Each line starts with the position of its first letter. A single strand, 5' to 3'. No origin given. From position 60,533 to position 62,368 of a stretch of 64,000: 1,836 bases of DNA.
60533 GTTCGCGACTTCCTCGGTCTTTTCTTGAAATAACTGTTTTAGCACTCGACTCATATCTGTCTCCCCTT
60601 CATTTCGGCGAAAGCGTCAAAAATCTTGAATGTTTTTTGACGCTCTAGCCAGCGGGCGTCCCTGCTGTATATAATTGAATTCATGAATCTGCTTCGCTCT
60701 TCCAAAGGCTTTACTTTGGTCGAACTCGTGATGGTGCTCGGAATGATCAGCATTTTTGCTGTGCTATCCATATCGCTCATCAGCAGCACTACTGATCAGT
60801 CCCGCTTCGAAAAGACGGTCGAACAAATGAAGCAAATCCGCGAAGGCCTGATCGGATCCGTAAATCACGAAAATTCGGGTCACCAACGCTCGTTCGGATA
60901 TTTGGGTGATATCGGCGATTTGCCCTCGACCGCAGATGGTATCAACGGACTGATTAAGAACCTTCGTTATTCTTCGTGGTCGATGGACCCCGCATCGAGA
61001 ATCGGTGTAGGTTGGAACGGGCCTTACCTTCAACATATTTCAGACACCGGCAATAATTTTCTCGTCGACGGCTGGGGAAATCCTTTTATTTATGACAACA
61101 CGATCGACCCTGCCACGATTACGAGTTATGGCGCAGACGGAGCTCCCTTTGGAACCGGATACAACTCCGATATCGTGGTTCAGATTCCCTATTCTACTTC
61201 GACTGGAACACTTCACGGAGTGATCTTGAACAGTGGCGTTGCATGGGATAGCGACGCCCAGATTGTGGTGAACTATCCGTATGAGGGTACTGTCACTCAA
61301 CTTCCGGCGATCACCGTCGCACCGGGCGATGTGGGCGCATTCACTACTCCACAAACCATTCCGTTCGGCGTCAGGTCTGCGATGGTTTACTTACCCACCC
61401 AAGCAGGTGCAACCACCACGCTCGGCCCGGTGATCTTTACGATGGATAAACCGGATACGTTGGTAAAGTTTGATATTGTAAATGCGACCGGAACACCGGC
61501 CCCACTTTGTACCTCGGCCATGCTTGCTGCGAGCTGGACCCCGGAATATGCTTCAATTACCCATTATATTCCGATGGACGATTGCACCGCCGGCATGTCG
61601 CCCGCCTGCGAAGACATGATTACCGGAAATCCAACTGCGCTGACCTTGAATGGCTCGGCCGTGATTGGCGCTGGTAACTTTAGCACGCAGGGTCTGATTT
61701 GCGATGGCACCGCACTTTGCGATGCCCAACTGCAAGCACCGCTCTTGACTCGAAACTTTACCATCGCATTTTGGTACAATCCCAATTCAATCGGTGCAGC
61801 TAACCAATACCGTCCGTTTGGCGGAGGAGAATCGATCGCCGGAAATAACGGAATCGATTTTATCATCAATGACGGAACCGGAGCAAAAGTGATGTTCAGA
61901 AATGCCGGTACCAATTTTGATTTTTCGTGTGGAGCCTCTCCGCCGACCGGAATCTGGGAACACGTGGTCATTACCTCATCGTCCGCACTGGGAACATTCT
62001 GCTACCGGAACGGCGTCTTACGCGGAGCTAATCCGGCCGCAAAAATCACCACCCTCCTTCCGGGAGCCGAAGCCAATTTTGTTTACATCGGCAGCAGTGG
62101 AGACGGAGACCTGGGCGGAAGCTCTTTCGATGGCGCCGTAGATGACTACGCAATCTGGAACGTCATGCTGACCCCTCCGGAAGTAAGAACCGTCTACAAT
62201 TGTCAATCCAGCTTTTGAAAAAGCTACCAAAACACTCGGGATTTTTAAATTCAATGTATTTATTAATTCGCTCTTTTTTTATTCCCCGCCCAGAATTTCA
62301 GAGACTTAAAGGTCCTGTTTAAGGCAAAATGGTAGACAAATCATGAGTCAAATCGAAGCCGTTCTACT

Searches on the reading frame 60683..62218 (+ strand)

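Call 12: search_protein_families(library=pfam, proteins=[window:60683-62218:+], max_evalue=0.001)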
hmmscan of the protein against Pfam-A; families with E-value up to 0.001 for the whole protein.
window:60683-62218:+ (511 aa): 3 families
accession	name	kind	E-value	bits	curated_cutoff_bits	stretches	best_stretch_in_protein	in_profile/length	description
PF13385.13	Laminin_G_3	-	5.3e-21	75.8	27.6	1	352-501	11-150/151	Concanavalin A-like lectin/glucanases superfamily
PF08334.16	T2SSG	-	1.9e-07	31.6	21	1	75-165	30-106/108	Type II secretion system (T2SS), protein G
PF07963.17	N_methyl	-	0.00056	19.8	21.2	1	5-28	2-25/27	Prokaryotic N-terminal methylation motif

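Call 59: search_protein_families(library=ncbifam, proteins=[window:60683-62218:+], max_evalue=1)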
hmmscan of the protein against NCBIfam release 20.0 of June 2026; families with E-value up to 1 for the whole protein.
window:60683-62218:+ (511 aa): 14 families
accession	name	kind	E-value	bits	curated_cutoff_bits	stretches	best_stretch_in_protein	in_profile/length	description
TIGR01710.1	typeII_sec_gspG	equivalog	1.4e-11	44.5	88.85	1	8-165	1-131/134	type II secretion system major pseudopilin GspG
TIGR02532.1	IV_pilin_GFxxxE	domain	0.00085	19.1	16.3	1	8-28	2-22/24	prepilin-type N-terminal cleavage/methylation domain-containing protein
NF040982.1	ComGD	equivalog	0.0014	19.1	70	1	8-51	2-45/139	competence type IV pilus minor pilin ComGD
NF007800.0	PRK10506.1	equivalog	0.0032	17.3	158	1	5-65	6-66/163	prepilin peptidase-dependent protein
NF040999.1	pilin_ComGC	equivalog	0.0034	17.6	75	1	8-36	2-30/84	competence type IV pilus major pilin ComGC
NF052521.1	TafC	equivalog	0.005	16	410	1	355-507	214-362/373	TafC family fimbrial protein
NF041013.1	T4P_ComGE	equivalog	0.0083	16.2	49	1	6-51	2-47/83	competence type IV pilus minor pilin ComGE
TIGR01708.2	typeII_sec_gspH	equivalog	0.023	14.7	80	1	7-48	1-42/169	type II secretion system minor pseudopilin GspH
NF007862.0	PRK10574.1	equivalog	0.024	14.8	138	1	6-30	3-27/145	prepilin peptidase-dependent pilin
NF041002.1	pilin_ComGF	equivalog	0.032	14.5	80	1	8-45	2-39/139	competence type IV pilus minor pilin ComGF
TIGR02596.1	TIGR02596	subfamily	0.085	12.9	70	1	10-43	1-34/196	Verru_Chthon cassette protein D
TIGR02599.1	TIGR02599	subfamily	0.13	11.4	256.5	1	9-54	1-44/361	Verru_Chthon cassette protein C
TIGR01707.1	gspI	equivalog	0.14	12.7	44.35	1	9-42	1-31/101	type II secretion system minor pseudopilin GspI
NF041775.1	typeIV_PilA_Myxo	equivalog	0.44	10.5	400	1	7-31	10-34/214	type IV pilin protein PilA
